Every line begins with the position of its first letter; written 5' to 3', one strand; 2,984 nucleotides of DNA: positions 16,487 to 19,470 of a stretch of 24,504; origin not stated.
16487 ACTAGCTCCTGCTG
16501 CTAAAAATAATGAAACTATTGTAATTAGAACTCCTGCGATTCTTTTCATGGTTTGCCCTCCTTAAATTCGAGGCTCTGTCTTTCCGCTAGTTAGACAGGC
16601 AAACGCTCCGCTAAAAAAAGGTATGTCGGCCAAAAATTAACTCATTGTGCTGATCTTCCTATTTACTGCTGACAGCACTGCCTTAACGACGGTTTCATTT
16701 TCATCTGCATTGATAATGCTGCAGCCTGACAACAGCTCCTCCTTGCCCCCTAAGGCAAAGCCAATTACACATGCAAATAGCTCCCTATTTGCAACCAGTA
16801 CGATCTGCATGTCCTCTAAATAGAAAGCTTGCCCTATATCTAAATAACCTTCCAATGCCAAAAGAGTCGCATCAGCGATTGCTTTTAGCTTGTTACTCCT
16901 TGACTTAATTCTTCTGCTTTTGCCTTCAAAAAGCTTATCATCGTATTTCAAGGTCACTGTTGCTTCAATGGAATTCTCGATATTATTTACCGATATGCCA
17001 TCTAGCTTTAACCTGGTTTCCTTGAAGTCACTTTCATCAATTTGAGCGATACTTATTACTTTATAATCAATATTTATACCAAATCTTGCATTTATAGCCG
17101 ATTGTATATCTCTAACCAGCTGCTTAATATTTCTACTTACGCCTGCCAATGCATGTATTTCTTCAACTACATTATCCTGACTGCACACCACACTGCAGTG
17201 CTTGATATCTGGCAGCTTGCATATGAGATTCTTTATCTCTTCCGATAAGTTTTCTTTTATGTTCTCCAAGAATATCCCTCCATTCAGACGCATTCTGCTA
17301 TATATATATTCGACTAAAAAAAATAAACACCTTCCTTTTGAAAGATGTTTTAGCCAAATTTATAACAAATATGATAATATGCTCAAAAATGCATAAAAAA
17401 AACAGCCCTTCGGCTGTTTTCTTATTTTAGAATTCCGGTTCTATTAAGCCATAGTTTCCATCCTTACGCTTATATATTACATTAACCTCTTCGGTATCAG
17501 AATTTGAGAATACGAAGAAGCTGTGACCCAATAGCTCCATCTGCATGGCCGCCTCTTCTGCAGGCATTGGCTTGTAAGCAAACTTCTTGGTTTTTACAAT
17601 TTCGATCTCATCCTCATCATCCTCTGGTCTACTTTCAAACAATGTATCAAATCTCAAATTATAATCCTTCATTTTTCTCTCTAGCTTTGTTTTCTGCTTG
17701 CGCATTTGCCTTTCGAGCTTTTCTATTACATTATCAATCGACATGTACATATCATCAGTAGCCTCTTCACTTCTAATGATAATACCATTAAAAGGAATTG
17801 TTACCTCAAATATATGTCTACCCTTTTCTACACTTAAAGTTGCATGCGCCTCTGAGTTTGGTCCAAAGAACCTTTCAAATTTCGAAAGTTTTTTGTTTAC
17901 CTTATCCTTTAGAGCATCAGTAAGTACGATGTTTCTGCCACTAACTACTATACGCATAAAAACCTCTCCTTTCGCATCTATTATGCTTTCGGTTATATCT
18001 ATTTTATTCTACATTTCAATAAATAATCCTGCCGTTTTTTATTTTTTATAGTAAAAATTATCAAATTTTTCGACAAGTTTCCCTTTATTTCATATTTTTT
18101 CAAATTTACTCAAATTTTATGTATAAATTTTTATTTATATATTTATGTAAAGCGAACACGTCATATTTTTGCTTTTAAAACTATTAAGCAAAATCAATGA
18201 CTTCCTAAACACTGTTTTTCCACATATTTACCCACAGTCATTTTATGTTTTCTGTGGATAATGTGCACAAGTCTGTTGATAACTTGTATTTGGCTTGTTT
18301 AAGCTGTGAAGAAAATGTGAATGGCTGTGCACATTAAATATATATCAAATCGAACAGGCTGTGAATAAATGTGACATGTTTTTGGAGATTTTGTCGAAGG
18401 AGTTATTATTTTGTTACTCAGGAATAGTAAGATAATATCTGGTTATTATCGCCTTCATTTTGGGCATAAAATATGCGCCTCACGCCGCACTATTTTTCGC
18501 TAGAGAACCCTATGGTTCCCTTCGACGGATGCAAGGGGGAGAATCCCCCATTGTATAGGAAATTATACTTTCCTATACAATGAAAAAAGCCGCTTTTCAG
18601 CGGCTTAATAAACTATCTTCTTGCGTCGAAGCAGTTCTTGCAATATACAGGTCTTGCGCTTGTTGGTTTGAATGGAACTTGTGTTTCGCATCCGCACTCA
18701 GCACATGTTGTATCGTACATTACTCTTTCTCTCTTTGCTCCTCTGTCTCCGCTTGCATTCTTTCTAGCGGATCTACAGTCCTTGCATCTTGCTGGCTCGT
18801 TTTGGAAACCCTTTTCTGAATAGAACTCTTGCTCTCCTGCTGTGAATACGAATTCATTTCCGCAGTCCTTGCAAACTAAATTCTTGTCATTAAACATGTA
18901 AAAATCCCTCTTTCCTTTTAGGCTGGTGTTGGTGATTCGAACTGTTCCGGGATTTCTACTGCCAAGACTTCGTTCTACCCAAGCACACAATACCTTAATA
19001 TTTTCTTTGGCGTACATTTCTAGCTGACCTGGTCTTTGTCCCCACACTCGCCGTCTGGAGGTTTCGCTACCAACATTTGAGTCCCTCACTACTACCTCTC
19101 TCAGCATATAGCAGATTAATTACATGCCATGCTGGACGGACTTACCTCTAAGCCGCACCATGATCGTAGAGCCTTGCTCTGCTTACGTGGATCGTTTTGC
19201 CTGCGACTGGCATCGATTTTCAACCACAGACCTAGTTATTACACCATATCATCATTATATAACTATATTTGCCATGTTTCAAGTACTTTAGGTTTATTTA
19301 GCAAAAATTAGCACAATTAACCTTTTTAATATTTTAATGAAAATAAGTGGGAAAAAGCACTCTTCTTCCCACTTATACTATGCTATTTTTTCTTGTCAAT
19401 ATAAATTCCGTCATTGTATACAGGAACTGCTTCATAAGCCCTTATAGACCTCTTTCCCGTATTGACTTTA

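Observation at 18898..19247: Unclassified ~315-350 nt GC-rich structured RNA between a consensus promoter and a zinc-ribbon gene, in the hpf/raiA neighbourhood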

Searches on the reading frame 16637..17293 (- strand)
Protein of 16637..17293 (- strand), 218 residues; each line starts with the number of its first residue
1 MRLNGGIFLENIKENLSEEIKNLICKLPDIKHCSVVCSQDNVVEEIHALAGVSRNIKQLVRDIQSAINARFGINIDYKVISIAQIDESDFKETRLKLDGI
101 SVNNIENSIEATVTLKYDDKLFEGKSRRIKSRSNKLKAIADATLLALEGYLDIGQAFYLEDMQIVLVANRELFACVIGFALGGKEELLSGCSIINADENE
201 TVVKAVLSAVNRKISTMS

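Call 7: search_protein_families(library=pfam, proteins=[window:16637-17293:-])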
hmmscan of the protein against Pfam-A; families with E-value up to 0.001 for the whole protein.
window:16637-17293:- (218 aa): 0 families

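Call 37: search_protein_families(library=ncbifam, proteins=[window:16637-17293:-], max_evalue=0.01)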
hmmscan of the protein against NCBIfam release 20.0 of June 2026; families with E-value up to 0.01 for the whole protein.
window:16637-17293:- (218 aa): 1 family
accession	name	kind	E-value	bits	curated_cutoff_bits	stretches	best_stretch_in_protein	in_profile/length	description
NF004517.0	PRK05862.1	equivalog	0.00085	18.9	396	1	136-199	61-124/257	enoyl-CoA hydratase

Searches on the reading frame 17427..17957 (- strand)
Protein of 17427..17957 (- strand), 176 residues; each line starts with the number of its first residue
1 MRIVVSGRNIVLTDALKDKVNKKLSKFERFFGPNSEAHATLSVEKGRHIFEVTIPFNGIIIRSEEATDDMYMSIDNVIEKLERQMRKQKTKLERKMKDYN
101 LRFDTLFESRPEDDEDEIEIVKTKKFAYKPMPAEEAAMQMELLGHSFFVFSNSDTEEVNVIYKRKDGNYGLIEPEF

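Call 7: search_protein_families(library=pfam, proteins=[window:17427-17957:-])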
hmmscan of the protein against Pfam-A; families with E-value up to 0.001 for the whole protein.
window:17427-17957:- (176 aa): 2 families
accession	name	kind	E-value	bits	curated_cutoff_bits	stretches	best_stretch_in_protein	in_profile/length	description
PF16321.10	Ribosom_S30AE_C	-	1.6e-29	101.8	25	1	116-171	2-57/57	Sigma 54 modulation/S30EA ribosomal protein C terminus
PF02482.25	Ribosomal_S30AE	-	7.1e-28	97.6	23.7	1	3-92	1-87/88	Sigma 54 modulation protein / S30EA ribosomal protein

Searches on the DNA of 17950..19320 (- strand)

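Call 20: search_rna_families(sources=[L027, L038, L040, L043, L048, L050, L053, L058, L060, L065, L066, L067, L068, L069, L070, L074, L075, L078, L079, L080], threshold=gathering)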
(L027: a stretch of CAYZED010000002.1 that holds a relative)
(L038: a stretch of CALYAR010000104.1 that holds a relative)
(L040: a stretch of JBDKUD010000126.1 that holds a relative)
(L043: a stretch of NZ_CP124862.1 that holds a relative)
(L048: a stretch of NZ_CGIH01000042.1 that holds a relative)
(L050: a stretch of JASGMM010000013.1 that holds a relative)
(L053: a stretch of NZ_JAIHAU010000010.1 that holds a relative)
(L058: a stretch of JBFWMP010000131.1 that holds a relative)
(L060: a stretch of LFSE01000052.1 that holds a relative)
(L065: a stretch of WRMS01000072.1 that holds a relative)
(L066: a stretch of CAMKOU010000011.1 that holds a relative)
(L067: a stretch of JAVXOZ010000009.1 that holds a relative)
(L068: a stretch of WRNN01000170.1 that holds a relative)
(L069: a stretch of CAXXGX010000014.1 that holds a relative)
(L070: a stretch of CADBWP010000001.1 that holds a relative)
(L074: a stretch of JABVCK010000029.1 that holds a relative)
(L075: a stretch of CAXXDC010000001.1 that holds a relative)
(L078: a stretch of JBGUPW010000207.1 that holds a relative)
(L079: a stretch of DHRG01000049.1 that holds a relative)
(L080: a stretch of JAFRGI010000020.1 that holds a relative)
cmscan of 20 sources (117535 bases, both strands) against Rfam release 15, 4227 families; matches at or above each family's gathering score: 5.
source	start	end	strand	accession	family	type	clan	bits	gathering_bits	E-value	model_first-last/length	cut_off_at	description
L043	2819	2889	+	RF00005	tRNA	Gene; tRNA;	CL00001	67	29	3.7e-12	1-71/71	no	tRNA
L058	1004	1074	+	RF00005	tRNA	Gene; tRNA;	CL00001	65.1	29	1.3e-11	1-71/71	no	tRNA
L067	4310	4382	-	RF00005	tRNA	Gene; tRNA;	CL00001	64.7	29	1.7e-11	1-71/71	no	tRNA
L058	1087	1153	+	RF00005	tRNA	Gene; tRNA;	CL00001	33.4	29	0.0069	1-71/71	no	tRNA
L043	2899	2969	+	RF00005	tRNA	Gene; tRNA;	CL00001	32.7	29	0.011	1-71/71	no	tRNA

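Call 73: search_rna_families(source=window, start=17950, end=19320, threshold=evalue, max_evalue=1)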
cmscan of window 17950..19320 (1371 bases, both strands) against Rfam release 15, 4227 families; matches with E-value up to 1: 3.
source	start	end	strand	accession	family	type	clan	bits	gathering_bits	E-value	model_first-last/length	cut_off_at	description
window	19015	19240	-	RF03072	raiA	Cis-reg; riboswitch;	-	180.9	101.3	1.1e-47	1-209/209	no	raiA RNA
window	18584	18657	-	RF00078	MicA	Gene; sRNA;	-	24.5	41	0.39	1-75/75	no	MicA sRNA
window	18515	18556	-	RF02937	Clostridiales-2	Gene; sRNA;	-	18.9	58.6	0.18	1-82/82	no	Clostridiales-2 RNA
